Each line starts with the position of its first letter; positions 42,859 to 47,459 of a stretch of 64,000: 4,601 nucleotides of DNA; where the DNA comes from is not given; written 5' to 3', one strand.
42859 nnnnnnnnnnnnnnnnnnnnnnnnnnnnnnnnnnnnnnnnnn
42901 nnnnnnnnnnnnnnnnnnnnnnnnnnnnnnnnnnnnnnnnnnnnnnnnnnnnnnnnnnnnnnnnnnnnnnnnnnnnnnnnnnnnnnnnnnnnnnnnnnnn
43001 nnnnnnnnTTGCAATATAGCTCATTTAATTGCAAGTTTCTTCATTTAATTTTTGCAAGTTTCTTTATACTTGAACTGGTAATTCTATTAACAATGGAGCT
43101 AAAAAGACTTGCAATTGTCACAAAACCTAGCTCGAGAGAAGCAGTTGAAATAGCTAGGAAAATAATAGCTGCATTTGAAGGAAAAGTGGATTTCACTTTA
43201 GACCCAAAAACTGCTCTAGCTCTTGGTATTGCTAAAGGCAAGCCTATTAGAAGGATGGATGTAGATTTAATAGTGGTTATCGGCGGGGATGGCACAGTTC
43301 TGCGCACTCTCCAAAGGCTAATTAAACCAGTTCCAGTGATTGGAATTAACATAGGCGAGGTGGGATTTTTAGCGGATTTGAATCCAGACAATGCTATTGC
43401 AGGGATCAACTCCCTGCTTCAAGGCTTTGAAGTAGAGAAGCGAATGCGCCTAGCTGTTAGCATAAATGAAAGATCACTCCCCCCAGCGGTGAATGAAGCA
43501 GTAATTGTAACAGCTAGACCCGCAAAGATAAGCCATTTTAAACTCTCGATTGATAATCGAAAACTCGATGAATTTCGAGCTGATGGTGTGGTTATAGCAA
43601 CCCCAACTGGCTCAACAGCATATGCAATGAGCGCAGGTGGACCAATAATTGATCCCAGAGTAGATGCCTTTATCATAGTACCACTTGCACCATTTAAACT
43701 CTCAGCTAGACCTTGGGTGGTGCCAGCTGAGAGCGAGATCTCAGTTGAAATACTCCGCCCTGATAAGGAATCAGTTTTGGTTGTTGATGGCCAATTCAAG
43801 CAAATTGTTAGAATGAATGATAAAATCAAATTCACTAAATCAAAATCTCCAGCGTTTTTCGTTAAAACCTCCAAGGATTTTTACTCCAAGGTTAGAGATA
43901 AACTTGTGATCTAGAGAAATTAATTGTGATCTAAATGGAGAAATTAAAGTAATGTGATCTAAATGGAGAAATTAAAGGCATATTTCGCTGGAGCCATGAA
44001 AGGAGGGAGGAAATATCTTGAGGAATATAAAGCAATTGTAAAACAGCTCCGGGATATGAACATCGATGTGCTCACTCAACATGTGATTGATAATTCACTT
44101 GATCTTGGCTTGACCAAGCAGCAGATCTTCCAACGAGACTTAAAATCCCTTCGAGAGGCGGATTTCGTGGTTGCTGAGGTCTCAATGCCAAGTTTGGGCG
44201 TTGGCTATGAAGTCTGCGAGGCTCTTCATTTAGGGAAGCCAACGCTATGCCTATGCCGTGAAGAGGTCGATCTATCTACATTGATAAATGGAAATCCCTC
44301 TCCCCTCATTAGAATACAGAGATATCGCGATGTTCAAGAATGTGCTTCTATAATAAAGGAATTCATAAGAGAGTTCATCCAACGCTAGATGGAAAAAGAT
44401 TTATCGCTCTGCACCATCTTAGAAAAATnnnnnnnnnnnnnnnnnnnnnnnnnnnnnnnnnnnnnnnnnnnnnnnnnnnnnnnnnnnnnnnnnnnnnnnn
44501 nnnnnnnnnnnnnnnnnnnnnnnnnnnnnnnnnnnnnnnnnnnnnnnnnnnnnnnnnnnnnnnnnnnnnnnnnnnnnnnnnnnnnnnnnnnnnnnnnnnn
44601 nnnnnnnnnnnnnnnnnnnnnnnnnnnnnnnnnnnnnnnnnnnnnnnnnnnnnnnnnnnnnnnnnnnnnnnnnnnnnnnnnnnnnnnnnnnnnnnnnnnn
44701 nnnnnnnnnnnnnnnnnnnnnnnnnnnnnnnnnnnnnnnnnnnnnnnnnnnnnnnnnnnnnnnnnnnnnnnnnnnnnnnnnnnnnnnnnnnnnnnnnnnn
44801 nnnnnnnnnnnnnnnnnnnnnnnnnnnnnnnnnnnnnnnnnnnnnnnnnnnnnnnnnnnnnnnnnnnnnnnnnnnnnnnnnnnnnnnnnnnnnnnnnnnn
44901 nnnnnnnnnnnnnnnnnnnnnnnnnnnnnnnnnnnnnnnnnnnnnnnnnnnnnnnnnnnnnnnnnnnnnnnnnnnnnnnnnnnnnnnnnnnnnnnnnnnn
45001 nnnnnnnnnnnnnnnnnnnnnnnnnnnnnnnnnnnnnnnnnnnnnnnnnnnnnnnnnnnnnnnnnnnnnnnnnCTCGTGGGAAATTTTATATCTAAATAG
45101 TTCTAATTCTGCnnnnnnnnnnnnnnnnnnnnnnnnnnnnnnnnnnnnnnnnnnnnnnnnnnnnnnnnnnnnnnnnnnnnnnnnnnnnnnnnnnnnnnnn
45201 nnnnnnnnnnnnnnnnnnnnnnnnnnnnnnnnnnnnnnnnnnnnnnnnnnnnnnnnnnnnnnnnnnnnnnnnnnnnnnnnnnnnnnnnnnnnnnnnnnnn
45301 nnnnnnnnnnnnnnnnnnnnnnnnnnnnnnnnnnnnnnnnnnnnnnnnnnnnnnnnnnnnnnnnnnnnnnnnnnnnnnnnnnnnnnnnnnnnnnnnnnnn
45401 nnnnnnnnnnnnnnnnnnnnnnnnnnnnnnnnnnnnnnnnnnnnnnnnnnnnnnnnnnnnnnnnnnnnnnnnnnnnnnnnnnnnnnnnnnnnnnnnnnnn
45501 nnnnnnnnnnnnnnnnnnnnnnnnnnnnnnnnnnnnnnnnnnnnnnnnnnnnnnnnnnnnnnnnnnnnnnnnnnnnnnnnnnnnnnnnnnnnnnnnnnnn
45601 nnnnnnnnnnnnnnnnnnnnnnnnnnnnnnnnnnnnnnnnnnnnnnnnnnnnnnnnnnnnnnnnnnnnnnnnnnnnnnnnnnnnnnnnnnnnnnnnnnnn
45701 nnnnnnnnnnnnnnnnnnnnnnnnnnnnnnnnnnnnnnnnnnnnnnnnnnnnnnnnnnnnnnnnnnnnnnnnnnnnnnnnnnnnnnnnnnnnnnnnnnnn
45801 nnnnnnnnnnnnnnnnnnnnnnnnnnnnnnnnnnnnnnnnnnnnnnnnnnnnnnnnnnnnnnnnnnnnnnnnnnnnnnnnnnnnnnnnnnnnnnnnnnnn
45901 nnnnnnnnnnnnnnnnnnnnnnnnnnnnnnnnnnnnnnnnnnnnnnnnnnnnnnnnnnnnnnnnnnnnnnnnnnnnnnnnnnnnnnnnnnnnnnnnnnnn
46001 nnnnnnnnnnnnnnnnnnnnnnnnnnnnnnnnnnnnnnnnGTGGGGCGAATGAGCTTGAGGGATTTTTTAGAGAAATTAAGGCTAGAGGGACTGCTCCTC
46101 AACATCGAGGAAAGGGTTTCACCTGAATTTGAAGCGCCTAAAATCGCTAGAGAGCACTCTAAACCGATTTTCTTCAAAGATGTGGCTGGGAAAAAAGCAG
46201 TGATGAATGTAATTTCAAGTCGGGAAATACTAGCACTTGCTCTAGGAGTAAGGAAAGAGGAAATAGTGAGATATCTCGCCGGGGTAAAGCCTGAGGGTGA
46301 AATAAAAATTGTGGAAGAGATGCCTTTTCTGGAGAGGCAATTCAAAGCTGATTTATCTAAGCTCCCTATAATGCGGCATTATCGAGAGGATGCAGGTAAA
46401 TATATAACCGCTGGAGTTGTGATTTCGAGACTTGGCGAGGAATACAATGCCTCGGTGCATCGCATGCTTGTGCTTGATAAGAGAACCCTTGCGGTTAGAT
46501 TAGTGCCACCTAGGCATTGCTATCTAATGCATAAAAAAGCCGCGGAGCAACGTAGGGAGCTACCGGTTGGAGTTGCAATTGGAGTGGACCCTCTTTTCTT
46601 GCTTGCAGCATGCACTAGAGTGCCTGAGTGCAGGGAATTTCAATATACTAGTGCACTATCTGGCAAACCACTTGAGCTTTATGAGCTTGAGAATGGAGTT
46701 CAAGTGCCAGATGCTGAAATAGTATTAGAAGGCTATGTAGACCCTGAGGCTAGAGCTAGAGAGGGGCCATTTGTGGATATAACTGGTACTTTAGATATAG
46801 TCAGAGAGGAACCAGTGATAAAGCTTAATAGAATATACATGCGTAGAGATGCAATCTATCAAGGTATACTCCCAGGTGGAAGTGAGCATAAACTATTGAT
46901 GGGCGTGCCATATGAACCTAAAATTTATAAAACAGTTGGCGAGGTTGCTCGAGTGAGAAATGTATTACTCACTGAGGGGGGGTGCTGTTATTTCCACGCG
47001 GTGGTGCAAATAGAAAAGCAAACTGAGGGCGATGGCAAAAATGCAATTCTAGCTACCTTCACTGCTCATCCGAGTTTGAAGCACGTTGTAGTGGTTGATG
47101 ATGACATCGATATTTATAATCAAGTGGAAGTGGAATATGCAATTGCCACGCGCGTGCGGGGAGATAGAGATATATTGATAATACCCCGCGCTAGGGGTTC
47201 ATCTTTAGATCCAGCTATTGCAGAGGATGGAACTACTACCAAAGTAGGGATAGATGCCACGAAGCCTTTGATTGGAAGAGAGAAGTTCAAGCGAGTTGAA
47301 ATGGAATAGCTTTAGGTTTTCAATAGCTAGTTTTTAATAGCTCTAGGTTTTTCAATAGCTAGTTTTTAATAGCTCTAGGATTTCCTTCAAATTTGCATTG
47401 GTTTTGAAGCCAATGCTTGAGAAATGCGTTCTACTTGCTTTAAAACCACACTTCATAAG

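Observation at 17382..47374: Recurrent 18–33-bp tandem duplications exactly at gene boundaries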

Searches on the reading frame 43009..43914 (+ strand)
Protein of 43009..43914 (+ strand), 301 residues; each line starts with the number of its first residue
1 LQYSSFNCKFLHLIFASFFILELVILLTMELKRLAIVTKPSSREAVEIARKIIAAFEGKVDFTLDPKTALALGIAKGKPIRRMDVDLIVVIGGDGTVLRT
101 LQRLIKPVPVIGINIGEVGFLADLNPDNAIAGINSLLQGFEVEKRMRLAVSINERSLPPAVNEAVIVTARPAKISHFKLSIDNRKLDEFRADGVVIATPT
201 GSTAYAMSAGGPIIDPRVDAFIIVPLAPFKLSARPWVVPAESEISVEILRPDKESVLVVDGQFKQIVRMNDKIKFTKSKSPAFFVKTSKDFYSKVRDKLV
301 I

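Call 11: search_protein_families(library=pfam, proteins=[window:43009-43914:+])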
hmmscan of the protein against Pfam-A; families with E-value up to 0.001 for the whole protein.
window:43009-43914:+ (301 aa): 3 families
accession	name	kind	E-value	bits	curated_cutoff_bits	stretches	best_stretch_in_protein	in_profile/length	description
PF20143.4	NAD_kinase_C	-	3e-37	127.6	23.7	1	162-286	2-125/126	ATP-NAD kinase C-terminal domain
PF01513.26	NAD_kinase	-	1.3e-15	58.3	25.5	1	79-139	67-128/130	ATP-NAD kinase N-terminal domain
PF00781.29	DAGK_cat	-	0.00092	19.2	23.6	0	79-113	50-86/125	Diacylglycerol kinase catalytic domain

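Call 14: find_related_loci(query=window:43093-43914:+, collection=genome_contigs, flank=10000)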
Query window:43093-43914:+ (273 aa) in genome_contigs; peptide patterns used: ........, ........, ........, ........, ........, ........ (x = any residue, [..] = any of these).
228 stretches matched a pattern; 4 encode a relative of the query (tblastn E <= 1e-3); 4 distinct loci.
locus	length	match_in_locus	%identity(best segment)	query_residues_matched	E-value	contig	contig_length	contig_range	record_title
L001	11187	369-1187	85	1-273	6e-156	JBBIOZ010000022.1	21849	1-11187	MAG: Methanocellales archaeon isolate TCS170221_bin_291 NODE_582_length_21849_cov_4.461595, whole genome shotgun sequenc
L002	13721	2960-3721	47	17-271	1e-73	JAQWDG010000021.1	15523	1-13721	MAG: Methanoregula sp. isolate STF2_46 NODE_10202_length_15523_cov_15.451676_Sandtown_F2, whole genome shotgun sequence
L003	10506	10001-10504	46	56-224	9e-52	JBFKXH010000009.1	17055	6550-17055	MAG: Thermoplasmatota archaeon isolate Mix_sand24.2022.10.G.27 k141_3080615_length_17055_cov_10.0000, whole genome shotg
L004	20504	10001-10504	37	57-220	7e-31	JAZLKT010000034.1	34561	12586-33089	MAG: Candidatus Cryptobacteroides sp. isolate T1900044958_TA20190014.MAGScoT_cleanbin_000057 SGB_3893_k141_679158, whole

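Call 20: find_related_loci(query=window:43093-43914:+, collection=metagenome_contigs, flank=10000)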
Query window:43093-43914:+ (273 aa) in metagenome_contigs; peptide patterns used: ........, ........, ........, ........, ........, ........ (x = any residue, [..] = any of these).
270 stretches matched a pattern; 13 encode a relative of the query (tblastn E <= 1e-3); 13 distinct loci.
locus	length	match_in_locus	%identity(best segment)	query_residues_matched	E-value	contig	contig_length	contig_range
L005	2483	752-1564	51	4-271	4e-91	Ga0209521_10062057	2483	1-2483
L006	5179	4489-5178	57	4-235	3e-79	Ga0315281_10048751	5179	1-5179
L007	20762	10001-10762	47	17-271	3e-73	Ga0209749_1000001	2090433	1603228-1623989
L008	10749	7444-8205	47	17-271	5e-73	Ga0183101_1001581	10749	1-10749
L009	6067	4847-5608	47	17-271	1e-72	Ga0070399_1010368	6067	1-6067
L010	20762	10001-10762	47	17-271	1e-72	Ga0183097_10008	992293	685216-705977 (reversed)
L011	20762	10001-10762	47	17-271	1e-72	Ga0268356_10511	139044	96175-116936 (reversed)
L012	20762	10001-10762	47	17-271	3e-72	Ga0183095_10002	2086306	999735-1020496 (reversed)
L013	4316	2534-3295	47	17-271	1e-70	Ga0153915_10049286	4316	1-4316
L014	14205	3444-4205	47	17-271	1e-68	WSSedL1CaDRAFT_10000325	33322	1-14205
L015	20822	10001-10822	52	1-271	3e-92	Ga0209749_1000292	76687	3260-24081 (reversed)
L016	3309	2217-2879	33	56-271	4e-36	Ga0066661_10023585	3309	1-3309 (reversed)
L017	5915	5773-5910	43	56-100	2e-8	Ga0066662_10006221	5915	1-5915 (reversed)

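Call 21: find_homologous_proteins(query=window:43093-43914:+, max_evalue=1e-60)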
Query window:43093-43914:+ (273 aa): 1306 proteins with E <= 1e-60 among 8000 candidates; the best 120 are listed.
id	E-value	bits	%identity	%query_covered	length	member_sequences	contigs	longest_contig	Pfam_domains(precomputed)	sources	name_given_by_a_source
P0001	2.0e-164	563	96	100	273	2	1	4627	PF20143.5,PF01513.27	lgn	-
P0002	3.6e-146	503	85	100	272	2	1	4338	PF20143.5,PF01513.27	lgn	-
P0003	1.6e-145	501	85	100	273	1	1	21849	PF20143.5,PF01513.27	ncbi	-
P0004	3.5e-142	490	84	100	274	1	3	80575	PF20143.5,PF01513.27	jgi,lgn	jgi:NAD+ kinase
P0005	1.3e-126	439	75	100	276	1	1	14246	PF20143.5,PF01513.27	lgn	-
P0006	2.5e-119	415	74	92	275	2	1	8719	PF20143.5,PF01513.27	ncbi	-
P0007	1.9e-100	354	57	100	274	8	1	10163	PF20143.5,PF01513.27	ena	-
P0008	3.4e-97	343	57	100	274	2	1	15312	PF20143.5,PF01513.27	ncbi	-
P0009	5.1e-97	342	56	99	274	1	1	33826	PF20143.5,PF01513.27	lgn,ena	-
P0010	1.9e-96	341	57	100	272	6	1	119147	PF20143.5,PF01513.27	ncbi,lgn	-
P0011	3.5e-96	340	54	99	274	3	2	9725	PF20143.5,PF01513.27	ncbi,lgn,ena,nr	ncbi:MAG: NAD(+)/NADH kinase [Methanocellales archaeon]|nr:NAD(+)/NADH kinase [Methanocellales archa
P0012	4.6e-96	339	56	100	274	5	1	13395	PF20143.5,PF01513.27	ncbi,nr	ncbi:MAG: NAD(+) kinase [Methanocellales archaeon]|nr:NAD(+) kinase [Methanocellales archaeon]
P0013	1.2e-95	338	57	100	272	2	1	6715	PF20143.5,PF01513.27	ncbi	-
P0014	3.1e-95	337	57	100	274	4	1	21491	PF20143.5,PF01513.27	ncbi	ncbi:NAD(+)/NADH kinase [Halobacteriota archaeon]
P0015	7.7e-95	335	54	99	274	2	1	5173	PF20143.5,PF01513.27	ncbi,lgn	-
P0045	9.6e-86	305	53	99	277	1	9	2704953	PF20143.5,PF01513.27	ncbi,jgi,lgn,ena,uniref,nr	ncbi:NAD(+)/NADH kinase [Methanolobus zinderi]|jgi:NAD+ kinase|uniref:NAD kinase n=1 Tax=Methanolobu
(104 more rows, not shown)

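Call 22: find_encoding_contigs(protein=P0001, flank=10000, max_places=4)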
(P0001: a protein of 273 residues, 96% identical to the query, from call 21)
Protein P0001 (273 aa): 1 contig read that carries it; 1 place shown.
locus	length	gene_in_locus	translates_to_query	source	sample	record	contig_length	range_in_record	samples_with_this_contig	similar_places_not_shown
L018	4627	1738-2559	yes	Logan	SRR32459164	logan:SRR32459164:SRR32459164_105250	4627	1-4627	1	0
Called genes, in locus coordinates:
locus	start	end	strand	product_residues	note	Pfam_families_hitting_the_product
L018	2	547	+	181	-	?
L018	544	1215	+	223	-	PF01884:PcrB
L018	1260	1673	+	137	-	PF01998:DUF131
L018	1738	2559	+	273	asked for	PF01513:NAD_kinase, PF20143:NAD_kinase_C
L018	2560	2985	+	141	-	PF05014:Nuc_deoxyrib_tr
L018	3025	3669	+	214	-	PF01966:HD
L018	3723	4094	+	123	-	PF21758:LpdD_chaperone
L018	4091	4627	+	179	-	?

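Call 23: find_encoding_contigs(protein=P0004, flank=10000, max_places=4)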
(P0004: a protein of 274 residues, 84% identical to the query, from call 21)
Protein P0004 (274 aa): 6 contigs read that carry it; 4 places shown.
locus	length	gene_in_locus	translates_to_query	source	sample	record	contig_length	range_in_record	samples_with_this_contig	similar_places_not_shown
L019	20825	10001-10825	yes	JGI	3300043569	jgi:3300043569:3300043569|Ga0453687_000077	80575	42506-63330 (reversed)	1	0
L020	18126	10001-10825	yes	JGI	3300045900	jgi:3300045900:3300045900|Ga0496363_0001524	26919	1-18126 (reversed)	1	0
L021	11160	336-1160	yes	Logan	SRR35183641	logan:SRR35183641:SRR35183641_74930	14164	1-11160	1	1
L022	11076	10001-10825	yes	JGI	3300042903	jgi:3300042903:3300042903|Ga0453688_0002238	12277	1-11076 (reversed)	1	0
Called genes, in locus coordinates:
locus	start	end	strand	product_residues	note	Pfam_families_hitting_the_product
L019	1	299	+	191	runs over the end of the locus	-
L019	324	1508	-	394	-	PF04282:DUF438, PF01814:Hemerythrin, PF13596:PAS_10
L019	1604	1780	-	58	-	-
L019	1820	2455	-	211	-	PF00156:Pribosyltran, PF15609:PRTase_2 (faint)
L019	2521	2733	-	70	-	-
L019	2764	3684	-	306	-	PF00296:Bac_luciferase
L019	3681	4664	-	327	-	PF00296:Bac_luciferase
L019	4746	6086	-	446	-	PF02878:PGM_PMM_I, PF02879:PGM_PMM_II, PF02880:PGM_PMM_III, PF00408:PGM_PMM_IV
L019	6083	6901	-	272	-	PF03205:MobB, PF02391:MoaE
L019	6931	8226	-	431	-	PF01979:Amidohydro_1, PF12890:DHOase, PF07969:Amidohydro_3 (weak)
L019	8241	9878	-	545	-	PF00118:Cpn60_TCP1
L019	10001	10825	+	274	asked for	PF01513:NAD_kinase, PF20143:NAD_kinase_C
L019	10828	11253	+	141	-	PF05014:Nuc_deoxyrib_tr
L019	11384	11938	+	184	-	PF01966:HD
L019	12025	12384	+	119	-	PF21758:LpdD_chaperone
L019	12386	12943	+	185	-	PF02441:Flavoprotein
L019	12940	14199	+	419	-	PF20695:UbiD_N, PF01977:UbiD, PF20696:UbiD_C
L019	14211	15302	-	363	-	PF02005:TRM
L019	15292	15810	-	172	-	PF03266:NTPase_1, PF13401:AAA_22 (weak)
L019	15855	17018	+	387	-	PF05977:MFS_3 (weak), PF12832:MFS_1_like, PF07690:MFS_1, PF12832:MFS_1_like (weak), PF07690:MFS_1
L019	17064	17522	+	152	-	PF04677:CwfJ_C_1, PF11969:DcpS_C, PF01230:HIT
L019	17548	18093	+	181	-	-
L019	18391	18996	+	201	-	PF01738:DLH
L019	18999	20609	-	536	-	-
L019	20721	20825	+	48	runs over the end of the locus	-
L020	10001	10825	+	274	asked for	PF01513:NAD_kinase, PF20143:NAD_kinase_C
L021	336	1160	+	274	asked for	PF01513:NAD_kinase, PF20143:NAD_kinase_C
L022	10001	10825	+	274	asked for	PF01513:NAD_kinase, PF20143:NAD_kinase_C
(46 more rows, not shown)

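Call 24: find_encoding_contigs(protein=P0002, flank=10000, max_places=4)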
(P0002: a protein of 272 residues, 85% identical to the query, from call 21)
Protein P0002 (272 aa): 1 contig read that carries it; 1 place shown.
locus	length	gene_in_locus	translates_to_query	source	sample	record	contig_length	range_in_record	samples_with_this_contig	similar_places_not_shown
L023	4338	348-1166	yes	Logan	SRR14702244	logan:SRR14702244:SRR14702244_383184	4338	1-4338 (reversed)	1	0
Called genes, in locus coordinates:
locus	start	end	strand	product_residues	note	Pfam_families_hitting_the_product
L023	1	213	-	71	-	?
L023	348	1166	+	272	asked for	PF01513:NAD_kinase, PF20143:NAD_kinase_C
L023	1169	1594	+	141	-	PF05014:Nuc_deoxyrib_tr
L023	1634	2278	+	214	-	PF01966:HD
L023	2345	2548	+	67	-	PF21758:LpdD_chaperone (faint)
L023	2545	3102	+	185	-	PF02441:Flavoprotein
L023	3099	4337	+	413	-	?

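Call 73: find_encoding_contigs(protein=P0045, flank=10000, max_places=10)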
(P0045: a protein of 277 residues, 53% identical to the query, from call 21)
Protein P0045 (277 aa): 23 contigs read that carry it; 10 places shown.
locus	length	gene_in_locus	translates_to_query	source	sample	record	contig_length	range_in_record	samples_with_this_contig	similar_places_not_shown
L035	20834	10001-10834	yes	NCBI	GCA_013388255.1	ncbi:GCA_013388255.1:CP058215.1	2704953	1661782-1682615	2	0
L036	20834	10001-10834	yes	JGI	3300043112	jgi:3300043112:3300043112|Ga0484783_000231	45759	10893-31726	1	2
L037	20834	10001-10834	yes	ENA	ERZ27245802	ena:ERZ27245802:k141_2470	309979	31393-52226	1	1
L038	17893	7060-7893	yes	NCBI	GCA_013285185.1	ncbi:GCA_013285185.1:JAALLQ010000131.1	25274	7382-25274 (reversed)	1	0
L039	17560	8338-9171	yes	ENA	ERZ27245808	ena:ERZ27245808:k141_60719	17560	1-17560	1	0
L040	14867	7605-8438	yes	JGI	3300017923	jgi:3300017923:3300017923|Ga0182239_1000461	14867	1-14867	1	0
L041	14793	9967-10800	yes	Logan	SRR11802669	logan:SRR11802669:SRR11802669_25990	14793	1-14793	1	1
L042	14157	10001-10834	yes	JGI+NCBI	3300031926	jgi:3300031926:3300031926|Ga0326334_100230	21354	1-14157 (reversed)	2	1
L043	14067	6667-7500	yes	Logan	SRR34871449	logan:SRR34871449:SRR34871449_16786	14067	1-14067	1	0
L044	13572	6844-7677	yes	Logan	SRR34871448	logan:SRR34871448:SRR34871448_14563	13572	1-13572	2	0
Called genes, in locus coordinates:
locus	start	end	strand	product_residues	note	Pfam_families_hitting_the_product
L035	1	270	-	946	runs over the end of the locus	PF04313:HSDR_N, PF00271:Helicase_C (faint), PF00270:DEAD (weak), PF04851:ResIII, PF18766:SWI2_SNF2, PF08463:EcoEI_R_C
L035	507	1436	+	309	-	PF00294:PfkB, PF08543:Phos_pyr_kin (weak)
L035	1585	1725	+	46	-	-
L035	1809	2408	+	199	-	PF08350:FilR1_middle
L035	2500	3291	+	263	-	PF25213:HVO_A0261_N, PF08350:FilR1_middle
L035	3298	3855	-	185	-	PF01381:HTH_3, PF12844:HTH_19 (faint), PF13560:HTH_31, PF00571:CBS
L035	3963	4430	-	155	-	-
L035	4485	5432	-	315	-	PF01699:Na_Ca_ex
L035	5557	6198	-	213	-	PF26596:PEF-CTERM_ARCH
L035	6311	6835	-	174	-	PF01988:VIT1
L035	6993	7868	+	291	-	PF01937:ARMT1-like_dom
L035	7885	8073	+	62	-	PF10133:CooT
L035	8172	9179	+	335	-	PF00044:Gp_dh_N (weak), PF01113:DapB_N (weak), PF02800:Gp_dh_C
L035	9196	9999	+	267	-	PF00459:Inositol_P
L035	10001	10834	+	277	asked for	PF01513:NAD_kinase, PF20143:NAD_kinase_C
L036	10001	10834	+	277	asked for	PF01513:NAD_kinase, PF20143:NAD_kinase_C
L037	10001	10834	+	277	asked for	PF01513:NAD_kinase, PF20143:NAD_kinase_C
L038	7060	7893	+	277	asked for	PF01513:NAD_kinase, PF20143:NAD_kinase_C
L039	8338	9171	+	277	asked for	PF01513:NAD_kinase, PF20143:NAD_kinase_C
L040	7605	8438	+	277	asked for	PF01513:NAD_kinase, PF20143:NAD_kinase_C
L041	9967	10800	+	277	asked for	PF01513:NAD_kinase, PF20143:NAD_kinase_C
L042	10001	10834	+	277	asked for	PF01513:NAD_kinase, PF20143:NAD_kinase_C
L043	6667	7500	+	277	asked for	PF01513:NAD_kinase, PF20143:NAD_kinase_C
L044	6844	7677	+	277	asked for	PF01513:NAD_kinase, PF20143:NAD_kinase_C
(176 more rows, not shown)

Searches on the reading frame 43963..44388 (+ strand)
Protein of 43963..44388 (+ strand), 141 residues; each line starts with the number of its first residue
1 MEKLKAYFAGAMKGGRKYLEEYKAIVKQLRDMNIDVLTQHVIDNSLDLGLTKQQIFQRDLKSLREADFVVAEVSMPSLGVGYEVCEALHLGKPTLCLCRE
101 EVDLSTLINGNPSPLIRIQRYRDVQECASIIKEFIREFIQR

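Call 11: search_protein_families(library=pfam, proteins=[window:43963-44388:+])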
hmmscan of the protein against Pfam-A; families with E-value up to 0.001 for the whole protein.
window:43963-44388:+ (141 aa): 1 family
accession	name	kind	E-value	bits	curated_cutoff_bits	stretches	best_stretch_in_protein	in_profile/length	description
PF05014.21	Nuc_deoxyrib_tr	-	3e-12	47.1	28.8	1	7-103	2-102/117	Nucleoside 2-deoxyribosyltransferase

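Call 67: find_encoding_contigs(protein=window:43963-44388:+, flank=10000, max_places=5)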
Protein window:43963-44388:+ (141 aa): 1 contig read that carries it; 1 place shown.
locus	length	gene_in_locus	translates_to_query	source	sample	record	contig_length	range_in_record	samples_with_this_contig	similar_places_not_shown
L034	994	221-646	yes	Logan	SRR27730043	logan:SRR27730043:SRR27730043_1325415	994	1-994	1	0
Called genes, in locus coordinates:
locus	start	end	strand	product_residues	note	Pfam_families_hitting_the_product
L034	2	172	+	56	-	?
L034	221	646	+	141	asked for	PF05014:Nuc_deoxyrib_tr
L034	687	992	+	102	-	?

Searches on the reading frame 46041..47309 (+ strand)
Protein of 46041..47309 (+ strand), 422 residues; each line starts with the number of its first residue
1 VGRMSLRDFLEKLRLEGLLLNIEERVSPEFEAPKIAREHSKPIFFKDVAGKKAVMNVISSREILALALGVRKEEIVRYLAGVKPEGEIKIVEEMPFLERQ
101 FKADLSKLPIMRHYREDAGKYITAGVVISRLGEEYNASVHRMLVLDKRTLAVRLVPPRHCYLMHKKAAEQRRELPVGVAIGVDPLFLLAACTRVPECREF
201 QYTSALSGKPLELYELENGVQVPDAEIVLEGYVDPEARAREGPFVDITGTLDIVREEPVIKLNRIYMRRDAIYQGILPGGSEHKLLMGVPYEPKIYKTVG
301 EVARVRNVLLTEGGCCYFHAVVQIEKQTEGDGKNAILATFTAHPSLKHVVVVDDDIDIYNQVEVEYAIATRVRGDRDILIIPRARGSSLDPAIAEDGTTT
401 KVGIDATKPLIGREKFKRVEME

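Call 11: search_protein_families(library=pfam, proteins=[window:46041-47309:+])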
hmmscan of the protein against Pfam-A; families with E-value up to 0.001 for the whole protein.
window:46041-47309:+ (422 aa): 3 families
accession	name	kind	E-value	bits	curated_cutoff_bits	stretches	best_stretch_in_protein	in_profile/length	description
PF01977.22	UbiD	-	3e-59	200.1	23.3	1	100-280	18-205/206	3-octaprenyl-4-hydroxybenzoate carboxy-lyase Rift-related domain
PF20696.2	UbiD_C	-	2.7e-34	118.3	24.2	1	285-406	2-127/127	3-octaprenyl-4-hydroxybenzoate carboxy-lyase C-terminal domain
PF20695.2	UbiD_N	-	8.6e-16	58.2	24.3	1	10-79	1-74/78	3-octaprenyl-4-hydroxybenzoate carboxy-lyase N-terminal domain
